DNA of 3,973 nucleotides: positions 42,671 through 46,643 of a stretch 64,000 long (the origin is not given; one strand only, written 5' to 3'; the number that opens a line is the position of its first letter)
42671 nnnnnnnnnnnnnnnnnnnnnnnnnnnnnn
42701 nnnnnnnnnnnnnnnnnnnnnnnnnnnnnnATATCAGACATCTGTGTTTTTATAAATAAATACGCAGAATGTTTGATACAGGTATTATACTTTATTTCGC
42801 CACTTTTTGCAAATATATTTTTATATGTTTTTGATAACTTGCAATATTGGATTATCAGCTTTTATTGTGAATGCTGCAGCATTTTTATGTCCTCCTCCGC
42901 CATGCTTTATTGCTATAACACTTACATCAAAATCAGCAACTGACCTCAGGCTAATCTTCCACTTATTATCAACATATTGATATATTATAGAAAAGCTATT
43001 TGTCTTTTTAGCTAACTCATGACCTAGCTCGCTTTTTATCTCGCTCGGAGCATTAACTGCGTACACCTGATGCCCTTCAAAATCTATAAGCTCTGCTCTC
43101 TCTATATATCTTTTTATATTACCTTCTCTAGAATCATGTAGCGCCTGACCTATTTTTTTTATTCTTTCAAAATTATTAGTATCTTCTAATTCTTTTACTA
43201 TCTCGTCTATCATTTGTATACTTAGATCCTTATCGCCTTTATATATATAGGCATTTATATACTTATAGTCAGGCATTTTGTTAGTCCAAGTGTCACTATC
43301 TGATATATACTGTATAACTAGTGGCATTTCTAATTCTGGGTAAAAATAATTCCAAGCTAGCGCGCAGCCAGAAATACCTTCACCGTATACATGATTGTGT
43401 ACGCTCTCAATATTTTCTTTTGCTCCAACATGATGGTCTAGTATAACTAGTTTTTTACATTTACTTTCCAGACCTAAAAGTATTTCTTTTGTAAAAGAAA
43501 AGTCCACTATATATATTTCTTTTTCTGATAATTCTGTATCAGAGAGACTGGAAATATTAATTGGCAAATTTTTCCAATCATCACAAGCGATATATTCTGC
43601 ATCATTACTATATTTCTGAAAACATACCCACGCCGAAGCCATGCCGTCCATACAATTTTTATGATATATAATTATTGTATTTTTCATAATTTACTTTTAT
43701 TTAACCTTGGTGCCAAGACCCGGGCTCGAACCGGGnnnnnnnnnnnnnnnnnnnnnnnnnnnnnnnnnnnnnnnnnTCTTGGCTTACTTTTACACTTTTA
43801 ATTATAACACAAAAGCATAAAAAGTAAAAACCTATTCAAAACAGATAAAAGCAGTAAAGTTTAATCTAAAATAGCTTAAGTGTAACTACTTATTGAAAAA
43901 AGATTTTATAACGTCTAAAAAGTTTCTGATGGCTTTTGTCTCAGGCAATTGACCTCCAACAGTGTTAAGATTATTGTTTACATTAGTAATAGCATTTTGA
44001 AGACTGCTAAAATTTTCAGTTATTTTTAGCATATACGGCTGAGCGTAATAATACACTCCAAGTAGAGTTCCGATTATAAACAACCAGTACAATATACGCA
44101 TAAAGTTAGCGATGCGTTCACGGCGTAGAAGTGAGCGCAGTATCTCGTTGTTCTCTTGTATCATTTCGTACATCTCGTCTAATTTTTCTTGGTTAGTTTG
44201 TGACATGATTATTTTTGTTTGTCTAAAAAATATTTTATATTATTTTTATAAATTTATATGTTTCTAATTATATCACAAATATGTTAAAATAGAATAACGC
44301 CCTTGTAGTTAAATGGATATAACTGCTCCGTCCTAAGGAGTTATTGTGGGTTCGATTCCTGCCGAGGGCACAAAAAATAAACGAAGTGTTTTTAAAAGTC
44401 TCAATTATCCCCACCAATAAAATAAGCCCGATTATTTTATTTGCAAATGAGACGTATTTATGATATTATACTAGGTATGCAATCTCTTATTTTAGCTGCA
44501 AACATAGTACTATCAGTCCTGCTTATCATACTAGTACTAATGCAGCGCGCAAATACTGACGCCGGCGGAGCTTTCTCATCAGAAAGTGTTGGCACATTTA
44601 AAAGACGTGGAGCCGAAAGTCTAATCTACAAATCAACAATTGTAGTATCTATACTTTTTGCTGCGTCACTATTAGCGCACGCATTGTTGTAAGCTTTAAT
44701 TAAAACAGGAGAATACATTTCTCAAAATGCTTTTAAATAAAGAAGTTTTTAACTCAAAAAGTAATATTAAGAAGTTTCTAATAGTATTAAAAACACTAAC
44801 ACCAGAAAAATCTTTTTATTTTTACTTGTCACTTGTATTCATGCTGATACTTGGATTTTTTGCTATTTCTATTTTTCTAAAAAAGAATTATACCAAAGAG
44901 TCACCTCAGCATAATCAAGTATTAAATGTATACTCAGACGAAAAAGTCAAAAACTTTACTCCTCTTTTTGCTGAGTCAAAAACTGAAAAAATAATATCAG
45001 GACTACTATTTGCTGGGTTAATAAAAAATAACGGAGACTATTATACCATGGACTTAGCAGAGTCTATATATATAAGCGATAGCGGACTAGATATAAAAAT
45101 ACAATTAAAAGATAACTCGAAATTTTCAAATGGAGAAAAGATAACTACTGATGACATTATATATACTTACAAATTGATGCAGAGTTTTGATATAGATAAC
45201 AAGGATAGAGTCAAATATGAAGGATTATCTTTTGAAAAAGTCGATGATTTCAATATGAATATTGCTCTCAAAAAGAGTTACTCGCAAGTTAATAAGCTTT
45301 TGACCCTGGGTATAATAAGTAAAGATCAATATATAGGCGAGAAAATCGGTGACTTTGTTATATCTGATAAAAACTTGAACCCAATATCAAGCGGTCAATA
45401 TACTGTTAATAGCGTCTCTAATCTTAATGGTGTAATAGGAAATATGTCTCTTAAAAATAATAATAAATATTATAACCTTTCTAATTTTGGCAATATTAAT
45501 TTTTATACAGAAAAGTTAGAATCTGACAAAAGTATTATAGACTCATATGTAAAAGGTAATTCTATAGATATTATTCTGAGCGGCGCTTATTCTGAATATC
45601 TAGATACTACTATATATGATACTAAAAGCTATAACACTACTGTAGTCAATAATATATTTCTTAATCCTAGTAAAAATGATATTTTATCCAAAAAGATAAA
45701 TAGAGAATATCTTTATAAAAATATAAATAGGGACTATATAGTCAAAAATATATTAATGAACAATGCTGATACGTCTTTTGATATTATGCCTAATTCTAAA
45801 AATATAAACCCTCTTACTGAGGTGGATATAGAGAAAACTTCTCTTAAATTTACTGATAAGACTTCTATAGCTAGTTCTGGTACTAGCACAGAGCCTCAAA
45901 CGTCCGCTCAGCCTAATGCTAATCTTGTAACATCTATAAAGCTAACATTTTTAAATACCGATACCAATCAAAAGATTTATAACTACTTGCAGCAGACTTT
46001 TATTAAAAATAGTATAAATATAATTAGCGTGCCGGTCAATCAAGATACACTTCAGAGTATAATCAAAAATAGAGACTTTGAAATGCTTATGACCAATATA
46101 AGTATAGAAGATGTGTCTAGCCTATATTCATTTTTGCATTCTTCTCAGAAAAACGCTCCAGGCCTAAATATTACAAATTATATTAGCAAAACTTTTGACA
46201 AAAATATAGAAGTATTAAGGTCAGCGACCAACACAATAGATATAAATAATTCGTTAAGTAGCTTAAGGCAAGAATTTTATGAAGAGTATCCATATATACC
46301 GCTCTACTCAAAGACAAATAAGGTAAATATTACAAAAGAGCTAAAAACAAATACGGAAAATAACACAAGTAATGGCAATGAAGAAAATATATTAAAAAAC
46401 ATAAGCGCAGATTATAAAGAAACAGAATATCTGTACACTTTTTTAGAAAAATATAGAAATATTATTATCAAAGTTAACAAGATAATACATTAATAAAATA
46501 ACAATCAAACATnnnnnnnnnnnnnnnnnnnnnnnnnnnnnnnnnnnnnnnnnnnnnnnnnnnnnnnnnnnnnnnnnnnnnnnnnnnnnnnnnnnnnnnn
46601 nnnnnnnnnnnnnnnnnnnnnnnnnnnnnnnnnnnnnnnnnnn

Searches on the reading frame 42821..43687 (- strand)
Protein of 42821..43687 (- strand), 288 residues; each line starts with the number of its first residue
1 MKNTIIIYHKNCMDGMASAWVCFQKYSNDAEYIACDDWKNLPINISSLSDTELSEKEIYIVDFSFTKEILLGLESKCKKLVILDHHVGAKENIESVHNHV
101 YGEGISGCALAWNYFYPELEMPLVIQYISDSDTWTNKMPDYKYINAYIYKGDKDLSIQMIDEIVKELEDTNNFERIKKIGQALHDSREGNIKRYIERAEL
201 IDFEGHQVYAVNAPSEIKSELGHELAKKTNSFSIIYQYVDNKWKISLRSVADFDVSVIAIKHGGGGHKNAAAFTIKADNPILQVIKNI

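Call 80: search_protein_families(library=pfam, proteins=[window:42821-43687:-], max_evalue=0.00001)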
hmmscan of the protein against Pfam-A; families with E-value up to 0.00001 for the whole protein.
window:42821-43687:- (288 aa): 1 family
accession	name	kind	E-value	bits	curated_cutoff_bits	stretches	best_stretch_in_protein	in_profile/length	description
PF02272.25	DHHA1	-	7.5e-09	36.4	25.9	1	227-278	28-86/102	DHHA1 domain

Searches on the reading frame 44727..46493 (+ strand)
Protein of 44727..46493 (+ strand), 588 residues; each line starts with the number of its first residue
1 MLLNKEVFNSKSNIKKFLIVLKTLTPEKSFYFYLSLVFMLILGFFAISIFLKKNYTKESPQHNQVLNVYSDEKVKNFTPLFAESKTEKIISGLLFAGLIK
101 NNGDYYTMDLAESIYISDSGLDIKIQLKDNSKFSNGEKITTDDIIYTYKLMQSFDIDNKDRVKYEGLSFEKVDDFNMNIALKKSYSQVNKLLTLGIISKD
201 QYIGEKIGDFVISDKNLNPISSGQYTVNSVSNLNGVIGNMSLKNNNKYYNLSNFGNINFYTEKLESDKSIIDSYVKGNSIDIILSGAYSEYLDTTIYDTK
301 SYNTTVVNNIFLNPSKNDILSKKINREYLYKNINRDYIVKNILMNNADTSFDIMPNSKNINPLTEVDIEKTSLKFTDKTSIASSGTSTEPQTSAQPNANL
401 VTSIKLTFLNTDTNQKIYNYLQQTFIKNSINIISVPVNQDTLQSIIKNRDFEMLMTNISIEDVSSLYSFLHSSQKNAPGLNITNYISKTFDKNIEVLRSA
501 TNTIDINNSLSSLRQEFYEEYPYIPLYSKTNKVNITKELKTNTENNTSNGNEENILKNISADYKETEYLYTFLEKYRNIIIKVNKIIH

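Call 80: search_protein_families(library=pfam, proteins=[window:44727-46493:+], max_evalue=0.00001)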
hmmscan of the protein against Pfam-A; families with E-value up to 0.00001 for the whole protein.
window:44727-46493:+ (588 aa): 1 family
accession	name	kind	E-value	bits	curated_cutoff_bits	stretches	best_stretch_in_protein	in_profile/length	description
PF00496.27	SBP_bac_5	-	6.7e-22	78.5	32.4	1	108-475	4-366/368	Bacterial extracellular solute-binding proteins, family 5 Middle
